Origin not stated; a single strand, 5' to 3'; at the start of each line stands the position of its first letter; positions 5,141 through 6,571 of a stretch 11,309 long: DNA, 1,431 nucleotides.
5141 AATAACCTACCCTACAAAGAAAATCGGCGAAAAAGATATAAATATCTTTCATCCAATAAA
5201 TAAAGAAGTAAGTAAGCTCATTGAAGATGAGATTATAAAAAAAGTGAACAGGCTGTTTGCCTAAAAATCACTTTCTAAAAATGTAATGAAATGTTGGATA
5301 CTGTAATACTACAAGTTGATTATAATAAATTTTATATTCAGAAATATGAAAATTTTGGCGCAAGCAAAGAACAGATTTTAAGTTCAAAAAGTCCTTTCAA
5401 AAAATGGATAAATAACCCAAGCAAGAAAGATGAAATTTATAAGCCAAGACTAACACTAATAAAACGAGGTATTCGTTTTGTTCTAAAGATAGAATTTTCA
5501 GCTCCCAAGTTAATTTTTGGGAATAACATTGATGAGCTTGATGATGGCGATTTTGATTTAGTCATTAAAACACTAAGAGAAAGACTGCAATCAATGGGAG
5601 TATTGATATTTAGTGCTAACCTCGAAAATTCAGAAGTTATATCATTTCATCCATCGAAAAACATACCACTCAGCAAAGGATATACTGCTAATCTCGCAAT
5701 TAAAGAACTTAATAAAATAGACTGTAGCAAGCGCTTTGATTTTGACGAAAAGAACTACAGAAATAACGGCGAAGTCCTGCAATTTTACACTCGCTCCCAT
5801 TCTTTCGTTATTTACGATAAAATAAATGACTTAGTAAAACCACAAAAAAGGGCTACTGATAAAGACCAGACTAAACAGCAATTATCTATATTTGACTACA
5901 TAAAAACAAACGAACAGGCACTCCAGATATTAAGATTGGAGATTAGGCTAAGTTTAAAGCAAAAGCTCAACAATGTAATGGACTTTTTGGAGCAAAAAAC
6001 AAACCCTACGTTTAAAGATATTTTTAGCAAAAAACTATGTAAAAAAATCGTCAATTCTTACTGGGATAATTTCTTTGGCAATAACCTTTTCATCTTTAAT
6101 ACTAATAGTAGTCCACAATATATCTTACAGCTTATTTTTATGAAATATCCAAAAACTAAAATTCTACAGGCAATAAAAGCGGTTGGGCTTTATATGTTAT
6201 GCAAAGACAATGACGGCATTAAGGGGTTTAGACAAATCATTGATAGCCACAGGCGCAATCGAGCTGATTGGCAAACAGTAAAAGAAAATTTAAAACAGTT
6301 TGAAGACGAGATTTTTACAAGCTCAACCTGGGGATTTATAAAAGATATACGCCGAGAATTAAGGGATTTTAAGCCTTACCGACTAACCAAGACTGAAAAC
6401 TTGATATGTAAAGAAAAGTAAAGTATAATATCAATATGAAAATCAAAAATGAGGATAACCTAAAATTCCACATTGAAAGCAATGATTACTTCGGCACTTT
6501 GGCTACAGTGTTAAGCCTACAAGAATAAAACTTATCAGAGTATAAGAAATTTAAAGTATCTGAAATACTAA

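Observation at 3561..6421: Candidate undescribed three-gene module (408-aa unknown, SpoVG homolog, 376-aa unknown) next to a type III R-M system, with a shared start-stop 15-mer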

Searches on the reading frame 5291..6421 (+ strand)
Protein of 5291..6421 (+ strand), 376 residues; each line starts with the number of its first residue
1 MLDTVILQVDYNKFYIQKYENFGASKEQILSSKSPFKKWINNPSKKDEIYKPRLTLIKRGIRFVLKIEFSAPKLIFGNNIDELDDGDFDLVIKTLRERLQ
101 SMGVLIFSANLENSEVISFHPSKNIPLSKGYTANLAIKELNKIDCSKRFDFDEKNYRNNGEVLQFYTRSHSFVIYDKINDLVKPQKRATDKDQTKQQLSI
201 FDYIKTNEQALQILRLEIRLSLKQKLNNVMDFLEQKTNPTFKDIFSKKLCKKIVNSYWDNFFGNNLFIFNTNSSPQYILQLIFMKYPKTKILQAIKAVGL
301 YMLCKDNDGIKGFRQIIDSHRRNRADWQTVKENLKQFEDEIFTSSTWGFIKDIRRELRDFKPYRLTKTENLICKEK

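Call 7: search_protein_families(library=pfam, proteins=[window:5291-6421:+], max_evalue=0.1)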
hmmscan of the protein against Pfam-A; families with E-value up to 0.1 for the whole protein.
window:5291-6421:+ (376 aa): 0 families

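Call 8: search_protein_families(library=phrogs, proteins=[window:5291-6421:+], max_evalue=0.1)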
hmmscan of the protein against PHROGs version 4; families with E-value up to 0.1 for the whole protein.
window:5291-6421:+ (376 aa): 1 family
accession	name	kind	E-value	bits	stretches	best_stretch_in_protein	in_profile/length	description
phrog_22231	-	unknown function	0.066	13.9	1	145-233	88-175/254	-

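Call 9: search_protein_families(library=ncbifam, proteins=[window:5291-6421:+], max_evalue=0.1)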
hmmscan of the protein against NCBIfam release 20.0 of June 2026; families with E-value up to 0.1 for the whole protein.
window:5291-6421:+ (376 aa): 0 families

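Call 10: find_homologous_proteins(query=window:5291-6421:+)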
Query window:5291-6421:+ (376 aa): 552 proteins with E <= 0.001 among 2514 candidates; the best 120 are listed.
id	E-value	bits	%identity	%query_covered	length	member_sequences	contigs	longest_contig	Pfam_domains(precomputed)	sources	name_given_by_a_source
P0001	1.5e-227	773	95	98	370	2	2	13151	-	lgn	-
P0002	5.8e-227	771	91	100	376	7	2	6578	-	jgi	jgi:hypothetical protein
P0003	7.7e-220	747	87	100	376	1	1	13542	-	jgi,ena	-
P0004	9.4e-219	744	88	100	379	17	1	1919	-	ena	-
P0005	2.9e-218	742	86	100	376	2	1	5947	-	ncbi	-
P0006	3.2e-218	742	87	100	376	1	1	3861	-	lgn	-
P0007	2.5e-216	736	89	99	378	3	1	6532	-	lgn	-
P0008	2.0e-212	723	87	98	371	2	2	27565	-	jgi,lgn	jgi:hypothetical protein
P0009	1.2e-211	720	85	100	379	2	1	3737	-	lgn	-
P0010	1.4e-209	713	84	100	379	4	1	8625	-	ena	-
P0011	3.5e-209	712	84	100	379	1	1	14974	-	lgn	-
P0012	3.6e-172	590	70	98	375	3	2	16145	-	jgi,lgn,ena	-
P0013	3.9e-169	580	69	98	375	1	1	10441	-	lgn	-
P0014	3.1e-165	567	67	98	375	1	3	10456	-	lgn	-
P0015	3.8e-160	551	66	97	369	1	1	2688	-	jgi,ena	jgi:hypothetical protein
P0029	1.3e-138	480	59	97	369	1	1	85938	-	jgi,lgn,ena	-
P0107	2.0e-110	387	49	98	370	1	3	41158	-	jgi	-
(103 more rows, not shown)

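Call 16: search_solved_structures(query=A1, max_evalue=10, show_alignments=2)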
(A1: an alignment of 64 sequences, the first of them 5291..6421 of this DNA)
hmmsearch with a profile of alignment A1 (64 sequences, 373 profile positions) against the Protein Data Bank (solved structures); distinct sequences matched with E-value up to 10: 0.

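Call 17: find_related_loci(query=A1, collection=genome_contigs, flank=10000)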
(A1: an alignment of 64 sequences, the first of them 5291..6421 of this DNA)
Query A1 (376 aa) in genome_contigs; peptide patterns used: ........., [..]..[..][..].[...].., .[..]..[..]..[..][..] (x = any residue, [..] = any of these).
423 stretches matched a pattern; 120 encode a relative of the query (tblastn E <= 1e-3); the best 80 are kept; 80 distinct loci.
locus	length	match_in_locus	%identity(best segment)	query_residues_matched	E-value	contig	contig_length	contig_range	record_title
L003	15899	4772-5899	99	1-376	0e+0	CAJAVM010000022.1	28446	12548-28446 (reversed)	uncultured bacterium isolate Loc080925-6m_bin-0519 genome assembly, contig: bin-0519:22/27, whole genome shotgun sequenc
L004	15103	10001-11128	97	1-376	0e+0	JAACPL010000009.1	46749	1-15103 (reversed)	MAG: Candidatus Falkowbacteria bacterium isolate CG_2015-02_33_13 CG_2015-02_curated_scaffold_397, whole genome shotgun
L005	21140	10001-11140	56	1-376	3e-139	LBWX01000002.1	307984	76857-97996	MAG: candidate division CPR2 bacterium GW2011_GWC2_39_35 UT47_C0002, whole genome shotgun sequence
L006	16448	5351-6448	56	1-365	3e-137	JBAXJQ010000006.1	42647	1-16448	MAG: Candidatus Falkowbacteria bacterium isolate ELA379 MAG379_6, whole genome shotgun sequence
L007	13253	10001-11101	55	1-365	7e-134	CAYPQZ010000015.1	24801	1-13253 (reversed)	MAG TPA_asm: uncultured Candidatus Saccharibacteria bacterium isolate SRP067234_co1_67 genome assembly, contig: k99_6761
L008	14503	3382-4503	54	1-371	2e-131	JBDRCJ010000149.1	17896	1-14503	MAG: Patescibacteria group bacterium isolate MEGAHIT-group-1.177 k141_2493196, whole genome shotgun sequence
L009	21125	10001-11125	54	1-371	1e-130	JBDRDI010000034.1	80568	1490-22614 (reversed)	MAG: bacterium isolate MEGAHIT-group-1.240 k141_7381833, whole genome shotgun sequence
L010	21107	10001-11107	53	1-367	9e-130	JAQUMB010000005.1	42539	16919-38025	MAG: Patescibacteria group bacterium isolate STD1_144 NODE_1734_length_42539_cov_3.986608_Sandtown_D1, whole genome shot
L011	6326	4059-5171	52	1-369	2e-123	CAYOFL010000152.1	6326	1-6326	MAG TPA_asm: uncultured Ignavibacteria bacterium isolate binchicken_co211_253 genome assembly, contig: NODE_9887_length_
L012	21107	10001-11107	50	1-367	2e-118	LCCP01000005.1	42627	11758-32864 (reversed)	MAG: Parcubacteria group bacterium GW2011_GWC2_42_12 UU95_C0005, whole genome shotgun sequence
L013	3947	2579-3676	51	1-365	5e-118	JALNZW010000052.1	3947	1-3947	MAG: Patescibacteria group bacterium isolate SO_2017_LW2 bin 120 scaffold_49073_c1_LW138R_2017, whole genome shotgun seq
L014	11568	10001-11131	49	1-375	1e-113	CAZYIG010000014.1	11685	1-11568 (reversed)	MAG TPA_asm: uncultured Candidatus Saccharibacteria bacterium isolate SRP062349_co4_58 genome assembly, contig: NODE_134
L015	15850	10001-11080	50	3-365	1e-112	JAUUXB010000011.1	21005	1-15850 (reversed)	MAG: bacterium isolate CSMAG_54 CSMAG_54_k141_23903_length_21005_cov_10.0000, whole genome shotgun sequence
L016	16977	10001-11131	47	1-375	5e-110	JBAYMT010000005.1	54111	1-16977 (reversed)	MAG: Candidatus Paceibacterota bacterium isolate SO_2016_LW1_46 scaffold00376_LW64-88_2016, whole genome shotgun sequenc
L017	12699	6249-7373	47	1-376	2e-109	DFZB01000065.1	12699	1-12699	MAG TPA_asm: Patescibacteria group bacterium UBA4067 UBA4067_contig_412, whole genome shotgun sequence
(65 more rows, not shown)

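Call 27: predict_structure(alignment_id=A1)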
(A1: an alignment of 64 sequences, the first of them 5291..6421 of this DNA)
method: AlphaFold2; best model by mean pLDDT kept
length: 376 residues; sequences in the alignment: 64
mean_pLDDT: 86.5   pTM: 0.87
mean pLDDT of the five models: 86.5, 86.2, 85.3, 84.5, 78.8
residues with pLDDT >= 90: 215; 70-90: 118; 50-70: 28; < 50: 15
segments of 3 or more residues with pLDDT < 50: 157-159, 368-376
pLDDT, mean of each block of 10 residues (from residue 1): 96 95 93 94 69 95 95 91 96 97 97 97 94 89 66 50 77 89 77 72 83 93 94 96 98 95 85 91 94 94 88 83 68 86 88 96 70 37
secondary structure, 60 per line:
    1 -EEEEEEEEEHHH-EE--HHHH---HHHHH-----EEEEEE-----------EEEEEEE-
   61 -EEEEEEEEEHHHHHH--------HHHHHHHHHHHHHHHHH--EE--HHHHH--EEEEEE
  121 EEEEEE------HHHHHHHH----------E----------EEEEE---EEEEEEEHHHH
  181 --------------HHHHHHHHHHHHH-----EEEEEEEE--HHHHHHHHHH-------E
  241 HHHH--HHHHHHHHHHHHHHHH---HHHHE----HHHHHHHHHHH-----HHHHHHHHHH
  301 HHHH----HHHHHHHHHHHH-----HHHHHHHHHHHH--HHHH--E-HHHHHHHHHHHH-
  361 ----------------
elements in order: E2-10 H19-22 H26-30 E36-41 E53-59 E62-70 H71-76 H85-101 H108-112 E115-126 H133-140 E162-166 E170-176 H177-180 H195-207 E213-220 H223-232 H241-244 H247-262 H266-269 H275-285 H291-304 H309-320 H326-337 H340-343 H348-359

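Call 52: search_protein_families(library=pfam, alignment_id=A4, max_evalue=10)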
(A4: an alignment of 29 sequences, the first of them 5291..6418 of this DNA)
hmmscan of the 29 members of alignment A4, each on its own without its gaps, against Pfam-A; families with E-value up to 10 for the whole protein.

A. member 1, window:5291-6418:+ (376 aa): 1 family
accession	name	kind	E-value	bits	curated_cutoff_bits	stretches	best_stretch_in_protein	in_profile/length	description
PF18739.6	HEPN_Apea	-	0.33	11.8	24.4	1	190-257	23-91/136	Apea-like HEPN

B. families by the number of members that match (of 29 scanned): 23 families
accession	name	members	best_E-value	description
PF21921.2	Ski7_2nd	3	0.035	Ski7 domain II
PF19176.5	DUF5858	2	0.018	Family of unknown function (DUF5858)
PF14704.11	DERM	1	0.00057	Dermatopontin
PF25325.1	EF-hand_EFHB_C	1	0.022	EFHB C-terminal EF-hand domain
PF14084.11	DUF4264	1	0.022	Protein of unknown function (DUF4264)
PF17812.7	RET_CLD3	1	0.029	RET Cadherin like domain 3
PF14989.11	CCDC32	1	0.03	Coiled-coil domain containing 32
PF05373.16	Pro_3_hydrox_C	1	0.032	L-proline 3-hydroxylase, C-terminal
PF22594.2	GTP-eEF1A_C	1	0.035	GTP-eEF1A C-terminal domain-like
PF07064.19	RIC1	1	0.046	RIC1 C-terminal alpha solenoid region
PF18952.6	DUF5696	1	0.057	Family of unknown function (DUF5696)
PF22550.1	CesT_Tir_1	1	0.059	CesT_Tir_1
PF05511.16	ATP-synt_F6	1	0.06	Mitochondrial ATP synthase coupling factor 6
PF18379.6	FERM_F1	1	0.065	FERM F1 ubiquitin-like domain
PF12411.13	Choline_sulf_C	1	0.077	Choline sulfatase enzyme C terminal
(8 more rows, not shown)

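Call 69: find_encoding_contigs(protein=P0029, flank=10000, max_places=2)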
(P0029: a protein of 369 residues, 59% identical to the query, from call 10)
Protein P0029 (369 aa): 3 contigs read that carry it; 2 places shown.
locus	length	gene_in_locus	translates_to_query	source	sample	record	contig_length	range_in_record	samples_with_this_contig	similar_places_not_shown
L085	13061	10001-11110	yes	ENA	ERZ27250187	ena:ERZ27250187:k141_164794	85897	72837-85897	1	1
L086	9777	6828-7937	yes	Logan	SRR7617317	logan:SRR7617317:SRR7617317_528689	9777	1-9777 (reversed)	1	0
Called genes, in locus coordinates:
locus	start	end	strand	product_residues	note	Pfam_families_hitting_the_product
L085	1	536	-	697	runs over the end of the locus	PF17191:RecG_wedge, PF01336:tRNA_anti-codon (weak), PF04851:ResIII, PF00270:DEAD, PF00271:Helicase_C, PF22590:Cas3-like_C_2 (weak), PF19833:RecG_dom3_C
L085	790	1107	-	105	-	-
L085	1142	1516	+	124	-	-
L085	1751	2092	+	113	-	-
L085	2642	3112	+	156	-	PF00293:NUDIX, PF13869:NUDIX_2 (weak)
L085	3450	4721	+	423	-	PF00485:PRK, PF01928:CYTH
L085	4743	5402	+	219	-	-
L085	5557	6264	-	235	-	-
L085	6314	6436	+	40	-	-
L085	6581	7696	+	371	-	PF00565:SNase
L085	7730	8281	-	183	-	PF13650:Asp_protease_2 (weak), PF13975:gag-asp_proteas (weak), PF02810:SEC-C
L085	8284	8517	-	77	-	PF18929:DUF5678 (weak)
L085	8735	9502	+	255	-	-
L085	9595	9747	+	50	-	-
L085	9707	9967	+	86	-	PF04026:SpoVG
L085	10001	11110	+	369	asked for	-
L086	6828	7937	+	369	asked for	-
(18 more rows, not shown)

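Call 70: find_encoding_contigs(protein=P0107, flank=10000, max_places=2)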
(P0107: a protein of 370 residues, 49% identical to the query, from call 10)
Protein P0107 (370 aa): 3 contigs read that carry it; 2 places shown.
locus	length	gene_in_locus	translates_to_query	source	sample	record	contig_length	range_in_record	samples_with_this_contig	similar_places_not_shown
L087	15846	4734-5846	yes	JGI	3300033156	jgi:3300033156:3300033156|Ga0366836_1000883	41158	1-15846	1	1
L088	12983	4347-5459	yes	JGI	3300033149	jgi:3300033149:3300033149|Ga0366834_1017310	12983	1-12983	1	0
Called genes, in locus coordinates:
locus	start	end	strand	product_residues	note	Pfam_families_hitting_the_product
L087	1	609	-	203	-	?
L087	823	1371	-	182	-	-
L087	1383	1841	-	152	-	-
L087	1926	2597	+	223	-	-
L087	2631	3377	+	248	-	-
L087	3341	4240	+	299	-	-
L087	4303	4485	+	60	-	-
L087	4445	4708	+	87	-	PF04026:SpoVG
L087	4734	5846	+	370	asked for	-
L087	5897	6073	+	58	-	PF08279:HTH_11 (weak), PF12728:HTH_17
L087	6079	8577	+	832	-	PF13588:HSDR_N_2, PF02384:N6_Mtase, PF01170:UPF0020, PF20473:MmeI_Mtase (weak), PF07669:Eco57I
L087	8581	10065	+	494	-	PF00239:Resolvase, PF07508:Recombinase, PF13408:Zn_ribbon_recom (weak)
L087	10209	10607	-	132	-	PF10861:DUF2784 (weak)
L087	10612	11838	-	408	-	PF03979:Sigma70_r1_1, PF00140:Sigma70_r1_2, PF04542:Sigma70_r2, PF04539:Sigma70_r3, PF04545:Sigma70_r4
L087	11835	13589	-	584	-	PF01807:Zn_ribbon_DnaG, PF08275:DNAG_N, PF01751:Toprim, PF13155:Toprim_2, PF13362:Toprim_3 (weak), PF13662:Toprim_4, PF10410:DnaB_bind (weak)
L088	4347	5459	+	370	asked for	-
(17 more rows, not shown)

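Call 76: fold_search(model_id=the predicted structure, library=viral)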
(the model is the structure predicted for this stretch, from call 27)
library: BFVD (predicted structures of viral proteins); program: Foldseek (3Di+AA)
matches with E <= 10: 372; with E <= 0.001: 7
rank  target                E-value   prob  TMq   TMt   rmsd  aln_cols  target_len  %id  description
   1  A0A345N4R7            1.4e-08  1.00  0.48  0.48  17.0       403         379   16  (no name in the UniProt tables at hand)
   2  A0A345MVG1            1.1e-07  1.00  0.49  0.50  13.7       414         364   13  (no name in the UniProt tables at hand)
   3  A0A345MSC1            4.4e-06  1.00  0.37  0.42  10.7       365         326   13  (no name in the UniProt tables at hand)
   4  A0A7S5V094            5.0e-06  1.00  0.33  0.28  14.9       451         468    9  (no name in the UniProt tables at hand)
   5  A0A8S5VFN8            2.7e-05  1.00  0.49  0.51   8.4       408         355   12  Replication-associated protein G2P [Inoviridae sp. ct0MH15]
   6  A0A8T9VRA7            2.0e-04  1.00  0.29  0.12  12.5       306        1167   10  (no name in the UniProt tables at hand)
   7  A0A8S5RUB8            3.3e-04  0.99  0.26  0.31  26.5       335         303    9  Uncharacterized protein [Inoviridae sp. ctS4A1]
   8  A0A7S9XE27            5.1e-03  0.47  0.19  0.12  17.8       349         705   12  Uncharacterized protein [Virus NIOZ-UU159]
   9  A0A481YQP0            7.5e-03  0.28  0.16  0.07  17.4       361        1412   11  Early transcription factor large subunit-like protein [Pithovirus LCDPAC01]
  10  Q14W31                1.1e-02  0.54  0.22  0.20  17.4       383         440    8  ORF75 [Ranid herpesvirus 2]
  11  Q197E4                1.5e-02  0.41  0.22  0.10  19.1       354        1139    8  Uncharacterized protein 016R [Invertebrate iridescent virus 3]
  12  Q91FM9                1.6e-02  0.35  0.22  0.09  14.7       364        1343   12  Uncharacterized protein 295L [Invertebrate iridescent virus 6]
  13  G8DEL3                2.3e-02  0.41  0.20  0.11  17.6       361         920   10  (no name in the UniProt tables at hand)
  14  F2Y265                3.9e-02  0.41  0.21  0.11  17.5       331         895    8  (no name in the UniProt tables at hand)
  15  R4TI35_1              3.9e-02  0.33  0.21  0.10  17.6       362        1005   11  (no name in the UniProt tables at hand)
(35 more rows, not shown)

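Call 77: search_protein_families(library=padloc, proteins=[window:5291-6421:+], max_evalue=0.01)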
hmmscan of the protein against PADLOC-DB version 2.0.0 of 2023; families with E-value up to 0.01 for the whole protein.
window:5291-6421:+ (376 aa): 0 families

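Call 80: search_protein_representatives(alignment_id=A1)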
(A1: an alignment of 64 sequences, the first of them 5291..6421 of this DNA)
Query: 64 sequences, 373 profile positions. Proteins with E-value up to 0.001 (for the whole library): 1200; up to 1e-10: 942; up to 1e-30: 527. The best 150 are listed.
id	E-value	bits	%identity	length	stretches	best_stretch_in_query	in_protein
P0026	5.3e-174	594.6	-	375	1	1-371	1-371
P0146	9.9e-159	544.4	-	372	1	1-369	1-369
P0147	3.5e-154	529.4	-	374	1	1-368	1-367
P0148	1.1e-146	504.7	-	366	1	1-369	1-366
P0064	3.1e-142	490.1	-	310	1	61-368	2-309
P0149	4.2e-138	476.5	-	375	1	1-369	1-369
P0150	3.5e-133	460.3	-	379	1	1-368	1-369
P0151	5.2e-128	443.3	-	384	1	1-369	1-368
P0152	2.3e-127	441.2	-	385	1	1-366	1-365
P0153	3.2e-127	440.7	-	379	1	1-370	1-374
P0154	1.4e-124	431.9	-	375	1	1-367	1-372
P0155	1.7e-124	431.7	-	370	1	1-369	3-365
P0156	2.9e-124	430.9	-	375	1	1-368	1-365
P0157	2.5e-122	424.6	-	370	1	1-369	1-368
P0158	2.7e-121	421.2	-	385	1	1-369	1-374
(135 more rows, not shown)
